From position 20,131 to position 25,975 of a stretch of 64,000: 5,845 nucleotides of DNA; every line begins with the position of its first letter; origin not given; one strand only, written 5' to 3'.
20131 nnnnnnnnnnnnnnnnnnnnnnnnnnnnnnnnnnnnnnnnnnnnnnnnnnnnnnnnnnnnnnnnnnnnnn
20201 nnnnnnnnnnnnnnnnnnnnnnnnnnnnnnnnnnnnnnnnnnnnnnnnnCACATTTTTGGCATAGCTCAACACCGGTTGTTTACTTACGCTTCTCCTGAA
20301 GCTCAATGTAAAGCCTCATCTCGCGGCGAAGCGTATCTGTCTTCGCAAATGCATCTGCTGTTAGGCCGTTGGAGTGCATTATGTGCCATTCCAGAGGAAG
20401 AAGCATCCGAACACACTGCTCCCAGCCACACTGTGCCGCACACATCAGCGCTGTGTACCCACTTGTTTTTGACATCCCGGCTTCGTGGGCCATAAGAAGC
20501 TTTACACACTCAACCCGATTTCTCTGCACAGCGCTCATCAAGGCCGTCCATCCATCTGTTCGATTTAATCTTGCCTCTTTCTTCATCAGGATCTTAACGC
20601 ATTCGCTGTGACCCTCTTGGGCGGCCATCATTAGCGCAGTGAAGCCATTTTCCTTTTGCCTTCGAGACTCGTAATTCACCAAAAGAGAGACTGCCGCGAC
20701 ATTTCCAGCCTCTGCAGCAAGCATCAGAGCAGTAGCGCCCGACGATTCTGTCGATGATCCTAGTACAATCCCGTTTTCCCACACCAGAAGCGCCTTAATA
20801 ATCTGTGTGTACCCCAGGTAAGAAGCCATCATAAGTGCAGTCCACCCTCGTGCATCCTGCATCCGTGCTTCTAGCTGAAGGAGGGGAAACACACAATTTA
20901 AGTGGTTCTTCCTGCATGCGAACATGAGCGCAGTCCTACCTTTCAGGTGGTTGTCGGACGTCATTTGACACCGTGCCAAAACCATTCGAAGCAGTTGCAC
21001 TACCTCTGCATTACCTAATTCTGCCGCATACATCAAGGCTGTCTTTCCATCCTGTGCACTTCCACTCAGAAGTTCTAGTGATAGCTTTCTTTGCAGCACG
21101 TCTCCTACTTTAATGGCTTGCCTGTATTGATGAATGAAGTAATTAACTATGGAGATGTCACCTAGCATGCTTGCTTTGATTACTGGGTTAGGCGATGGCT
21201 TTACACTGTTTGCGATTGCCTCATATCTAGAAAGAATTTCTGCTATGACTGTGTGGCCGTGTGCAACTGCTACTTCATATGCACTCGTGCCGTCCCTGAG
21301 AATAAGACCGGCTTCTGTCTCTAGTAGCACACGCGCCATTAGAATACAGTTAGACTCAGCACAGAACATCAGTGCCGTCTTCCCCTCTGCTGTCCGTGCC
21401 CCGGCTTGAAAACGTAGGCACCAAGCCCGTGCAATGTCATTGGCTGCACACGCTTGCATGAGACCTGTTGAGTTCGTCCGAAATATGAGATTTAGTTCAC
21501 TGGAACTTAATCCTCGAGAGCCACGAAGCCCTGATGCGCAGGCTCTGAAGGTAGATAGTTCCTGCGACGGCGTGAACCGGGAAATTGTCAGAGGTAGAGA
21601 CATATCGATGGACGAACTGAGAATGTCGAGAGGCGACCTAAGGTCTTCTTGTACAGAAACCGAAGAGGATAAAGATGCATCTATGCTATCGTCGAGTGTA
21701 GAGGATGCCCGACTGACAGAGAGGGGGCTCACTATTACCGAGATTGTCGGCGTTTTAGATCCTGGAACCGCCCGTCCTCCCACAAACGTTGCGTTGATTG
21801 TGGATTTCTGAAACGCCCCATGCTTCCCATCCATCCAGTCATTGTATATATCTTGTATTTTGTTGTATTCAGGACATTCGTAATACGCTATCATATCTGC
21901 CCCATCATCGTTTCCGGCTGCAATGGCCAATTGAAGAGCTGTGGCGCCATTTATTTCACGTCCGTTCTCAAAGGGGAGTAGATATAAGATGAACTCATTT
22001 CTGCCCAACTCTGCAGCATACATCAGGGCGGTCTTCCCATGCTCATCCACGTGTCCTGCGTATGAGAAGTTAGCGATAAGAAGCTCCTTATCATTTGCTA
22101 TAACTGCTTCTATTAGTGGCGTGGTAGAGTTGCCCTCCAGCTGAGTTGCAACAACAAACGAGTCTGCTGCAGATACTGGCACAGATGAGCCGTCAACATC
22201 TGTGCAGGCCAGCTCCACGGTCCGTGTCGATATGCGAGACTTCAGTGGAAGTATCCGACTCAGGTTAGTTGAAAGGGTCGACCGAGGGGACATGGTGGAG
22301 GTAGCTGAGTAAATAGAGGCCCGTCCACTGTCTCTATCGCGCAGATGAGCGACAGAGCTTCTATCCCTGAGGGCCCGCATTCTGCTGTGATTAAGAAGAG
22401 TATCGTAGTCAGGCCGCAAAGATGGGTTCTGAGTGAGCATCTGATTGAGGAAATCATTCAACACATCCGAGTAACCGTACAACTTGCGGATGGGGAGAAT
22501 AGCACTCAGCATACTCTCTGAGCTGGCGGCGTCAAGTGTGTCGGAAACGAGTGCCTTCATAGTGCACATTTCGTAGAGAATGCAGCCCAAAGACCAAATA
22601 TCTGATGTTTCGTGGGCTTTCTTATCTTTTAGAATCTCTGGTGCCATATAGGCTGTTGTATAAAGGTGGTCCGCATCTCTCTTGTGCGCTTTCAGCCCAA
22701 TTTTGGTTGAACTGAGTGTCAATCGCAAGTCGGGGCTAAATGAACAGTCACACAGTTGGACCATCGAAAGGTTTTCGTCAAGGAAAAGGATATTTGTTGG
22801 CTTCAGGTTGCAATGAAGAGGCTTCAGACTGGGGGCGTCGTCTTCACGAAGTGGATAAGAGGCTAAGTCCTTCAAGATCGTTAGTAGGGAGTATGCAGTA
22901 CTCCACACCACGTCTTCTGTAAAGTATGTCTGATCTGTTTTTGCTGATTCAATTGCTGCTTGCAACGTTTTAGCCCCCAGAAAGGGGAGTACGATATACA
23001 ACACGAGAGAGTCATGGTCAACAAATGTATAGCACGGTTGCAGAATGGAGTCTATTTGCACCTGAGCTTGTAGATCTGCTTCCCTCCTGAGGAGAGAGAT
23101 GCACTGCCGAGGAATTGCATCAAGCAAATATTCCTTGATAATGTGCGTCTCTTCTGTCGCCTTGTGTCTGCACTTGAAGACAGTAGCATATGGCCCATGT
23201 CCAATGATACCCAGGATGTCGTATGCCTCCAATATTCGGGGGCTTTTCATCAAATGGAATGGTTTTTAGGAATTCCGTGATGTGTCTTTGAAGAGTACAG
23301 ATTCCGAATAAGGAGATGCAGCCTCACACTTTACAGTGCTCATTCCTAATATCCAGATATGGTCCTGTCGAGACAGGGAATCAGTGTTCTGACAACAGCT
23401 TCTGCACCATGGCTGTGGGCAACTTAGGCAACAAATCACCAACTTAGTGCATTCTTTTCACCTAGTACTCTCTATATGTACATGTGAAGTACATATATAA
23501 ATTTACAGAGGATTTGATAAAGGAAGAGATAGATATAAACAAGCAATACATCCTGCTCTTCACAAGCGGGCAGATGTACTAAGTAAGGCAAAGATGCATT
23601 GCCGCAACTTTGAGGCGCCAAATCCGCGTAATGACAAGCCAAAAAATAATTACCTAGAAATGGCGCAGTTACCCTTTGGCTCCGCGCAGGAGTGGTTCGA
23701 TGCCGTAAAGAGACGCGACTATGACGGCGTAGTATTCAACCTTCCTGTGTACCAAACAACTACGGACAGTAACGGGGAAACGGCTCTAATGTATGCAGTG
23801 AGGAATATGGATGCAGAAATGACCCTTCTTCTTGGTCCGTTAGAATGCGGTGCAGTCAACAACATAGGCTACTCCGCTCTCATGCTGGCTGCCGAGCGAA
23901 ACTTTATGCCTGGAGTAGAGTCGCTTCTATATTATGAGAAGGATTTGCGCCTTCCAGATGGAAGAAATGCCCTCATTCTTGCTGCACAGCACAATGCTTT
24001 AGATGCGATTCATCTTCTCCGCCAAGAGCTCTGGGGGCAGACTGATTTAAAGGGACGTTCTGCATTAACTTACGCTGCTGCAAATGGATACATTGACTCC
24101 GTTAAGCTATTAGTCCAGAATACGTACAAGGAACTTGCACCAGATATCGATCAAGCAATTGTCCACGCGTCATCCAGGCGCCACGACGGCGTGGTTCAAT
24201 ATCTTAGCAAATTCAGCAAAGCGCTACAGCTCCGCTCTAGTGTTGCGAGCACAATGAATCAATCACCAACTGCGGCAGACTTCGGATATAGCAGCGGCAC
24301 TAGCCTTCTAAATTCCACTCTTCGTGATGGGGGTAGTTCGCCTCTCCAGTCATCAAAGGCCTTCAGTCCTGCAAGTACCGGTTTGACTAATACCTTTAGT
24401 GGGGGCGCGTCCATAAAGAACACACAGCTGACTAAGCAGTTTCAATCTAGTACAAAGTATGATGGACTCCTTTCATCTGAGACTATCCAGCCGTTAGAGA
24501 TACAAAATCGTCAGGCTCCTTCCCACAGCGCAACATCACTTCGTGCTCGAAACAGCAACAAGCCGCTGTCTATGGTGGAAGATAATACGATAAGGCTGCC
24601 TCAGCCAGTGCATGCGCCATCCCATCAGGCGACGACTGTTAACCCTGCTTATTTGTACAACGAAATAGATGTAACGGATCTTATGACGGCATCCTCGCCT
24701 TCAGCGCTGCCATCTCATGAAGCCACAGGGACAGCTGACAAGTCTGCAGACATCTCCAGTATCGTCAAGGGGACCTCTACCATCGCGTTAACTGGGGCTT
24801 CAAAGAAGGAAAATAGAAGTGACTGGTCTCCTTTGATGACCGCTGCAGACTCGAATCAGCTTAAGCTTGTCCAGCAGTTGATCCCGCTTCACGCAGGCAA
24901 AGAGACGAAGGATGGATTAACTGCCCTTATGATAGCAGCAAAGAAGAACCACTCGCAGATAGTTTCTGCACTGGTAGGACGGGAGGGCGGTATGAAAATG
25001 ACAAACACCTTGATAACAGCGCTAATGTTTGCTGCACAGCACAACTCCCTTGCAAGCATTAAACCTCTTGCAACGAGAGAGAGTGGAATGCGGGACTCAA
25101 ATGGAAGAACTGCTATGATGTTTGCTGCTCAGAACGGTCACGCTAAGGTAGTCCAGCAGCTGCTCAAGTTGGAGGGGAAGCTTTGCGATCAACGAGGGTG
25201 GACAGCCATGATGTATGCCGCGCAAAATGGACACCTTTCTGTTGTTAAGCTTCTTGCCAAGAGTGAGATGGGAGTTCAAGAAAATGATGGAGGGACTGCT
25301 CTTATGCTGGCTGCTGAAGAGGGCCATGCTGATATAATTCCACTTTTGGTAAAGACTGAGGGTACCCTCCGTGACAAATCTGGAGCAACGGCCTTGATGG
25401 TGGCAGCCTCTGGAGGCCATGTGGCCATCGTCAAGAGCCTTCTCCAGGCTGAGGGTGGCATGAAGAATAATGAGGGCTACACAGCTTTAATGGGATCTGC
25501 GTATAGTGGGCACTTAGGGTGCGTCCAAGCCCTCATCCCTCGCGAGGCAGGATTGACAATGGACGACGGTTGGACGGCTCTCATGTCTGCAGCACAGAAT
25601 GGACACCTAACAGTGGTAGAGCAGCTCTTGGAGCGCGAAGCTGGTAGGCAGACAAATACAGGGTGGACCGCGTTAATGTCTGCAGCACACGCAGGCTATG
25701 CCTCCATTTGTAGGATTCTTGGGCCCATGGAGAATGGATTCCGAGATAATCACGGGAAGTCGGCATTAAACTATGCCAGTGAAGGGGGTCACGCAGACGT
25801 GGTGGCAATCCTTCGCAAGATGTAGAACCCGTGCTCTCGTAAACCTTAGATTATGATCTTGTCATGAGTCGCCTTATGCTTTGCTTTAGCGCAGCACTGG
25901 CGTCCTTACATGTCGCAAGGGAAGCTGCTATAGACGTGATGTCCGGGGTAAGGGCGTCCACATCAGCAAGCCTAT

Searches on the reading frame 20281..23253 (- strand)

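Call 87: search_protein_families(library=pfam, proteins=[window:20281-23253:-], max_evalue=0.001)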
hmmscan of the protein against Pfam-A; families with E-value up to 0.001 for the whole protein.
window:20281-23253:- (990 aa): 8 families
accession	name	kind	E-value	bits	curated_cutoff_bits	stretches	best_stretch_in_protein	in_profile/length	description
PF12796.13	Ank_2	-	4.5e-66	219.9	27.3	8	740-829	1-84/90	Ankyrin repeats (3 copies)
PF00023.36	Ank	-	1.2e-47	157.7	21.1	2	869-900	1-32/33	Ankyrin repeat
PF00069.31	Pkinase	-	1.5e-31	110.2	31.7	1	11-290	1-261/263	Protein kinase domain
PF13606.12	Ank_3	-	3.4e-30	100.7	22.3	0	405-435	1-29/30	Ankyrin repeat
PF13857.12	Ank_5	-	1.7e-27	95.6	27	1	767-808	11-54/56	Ankyrin repeats (many copies)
PF13637.12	Ank_4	-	3.3e-27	94.4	22.7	2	874-920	1-49/50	Ankyrin repeats (many copies)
PF07714.23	PK_Tyr_Ser-Thr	-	6.3e-14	52.3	23.1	1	16-288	6-256/258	Protein tyrosine and serine/threonine kinase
PF24521.3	Ank_KRIT1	-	0.00022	21.4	80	0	841-924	20-108/149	KRIT1 ankyrin-repeats domain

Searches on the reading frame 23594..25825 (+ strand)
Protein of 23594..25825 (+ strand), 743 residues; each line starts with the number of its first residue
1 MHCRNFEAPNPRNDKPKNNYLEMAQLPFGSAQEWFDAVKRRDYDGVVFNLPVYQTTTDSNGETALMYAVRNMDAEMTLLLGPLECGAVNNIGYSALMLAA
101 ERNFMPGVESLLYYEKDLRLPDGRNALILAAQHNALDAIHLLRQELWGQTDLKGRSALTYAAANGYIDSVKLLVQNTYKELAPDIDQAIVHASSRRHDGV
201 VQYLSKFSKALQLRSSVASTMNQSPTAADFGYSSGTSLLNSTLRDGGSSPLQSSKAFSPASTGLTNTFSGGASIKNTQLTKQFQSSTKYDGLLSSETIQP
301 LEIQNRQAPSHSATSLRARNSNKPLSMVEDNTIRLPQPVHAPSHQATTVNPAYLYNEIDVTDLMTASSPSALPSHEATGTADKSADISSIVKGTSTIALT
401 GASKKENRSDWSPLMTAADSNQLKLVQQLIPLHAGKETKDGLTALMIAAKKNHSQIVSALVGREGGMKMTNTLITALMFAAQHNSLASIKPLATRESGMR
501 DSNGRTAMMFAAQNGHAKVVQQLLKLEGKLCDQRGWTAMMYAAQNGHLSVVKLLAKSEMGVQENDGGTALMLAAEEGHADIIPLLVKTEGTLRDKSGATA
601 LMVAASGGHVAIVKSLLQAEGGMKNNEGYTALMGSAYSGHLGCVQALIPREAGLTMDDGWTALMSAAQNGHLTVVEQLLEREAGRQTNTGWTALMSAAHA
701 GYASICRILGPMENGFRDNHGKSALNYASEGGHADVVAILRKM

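Call 87: search_protein_families(library=pfam, proteins=[window:23594-25825:+], max_evalue=0.001)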
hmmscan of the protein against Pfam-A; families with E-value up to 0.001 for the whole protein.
window:23594-25825:+ (743 aa): 7 families
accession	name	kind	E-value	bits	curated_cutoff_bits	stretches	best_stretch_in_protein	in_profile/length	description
PF12796.13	Ank_2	-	3.7e-93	306.7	27.3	9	477-557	1-82/90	Ankyrin repeats (3 copies)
PF00023.36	Ank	-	2.8e-59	194.1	21.1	2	658-681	1-24/33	Ankyrin repeat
PF13606.12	Ank_3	-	8.7e-46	148.4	22.3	0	658-683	1-26/30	Ankyrin repeat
PF13857.12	Ank_5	-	1.6e-42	143.5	27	2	593-632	12-53/56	Ankyrin repeats (many copies)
PF13637.12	Ank_4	-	7.3e-41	137.7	22.7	2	601-648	1-50/50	Ankyrin repeats (many copies)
PF24521.3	Ank_KRIT1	-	7.9e-08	32.6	80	0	507-588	21-107/149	KRIT1 ankyrin-repeats domain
PF23745.1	ANK_LRRK2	-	2.9e-06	27.6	27.5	0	420-472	74-123/130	LRRK2 ANK repeat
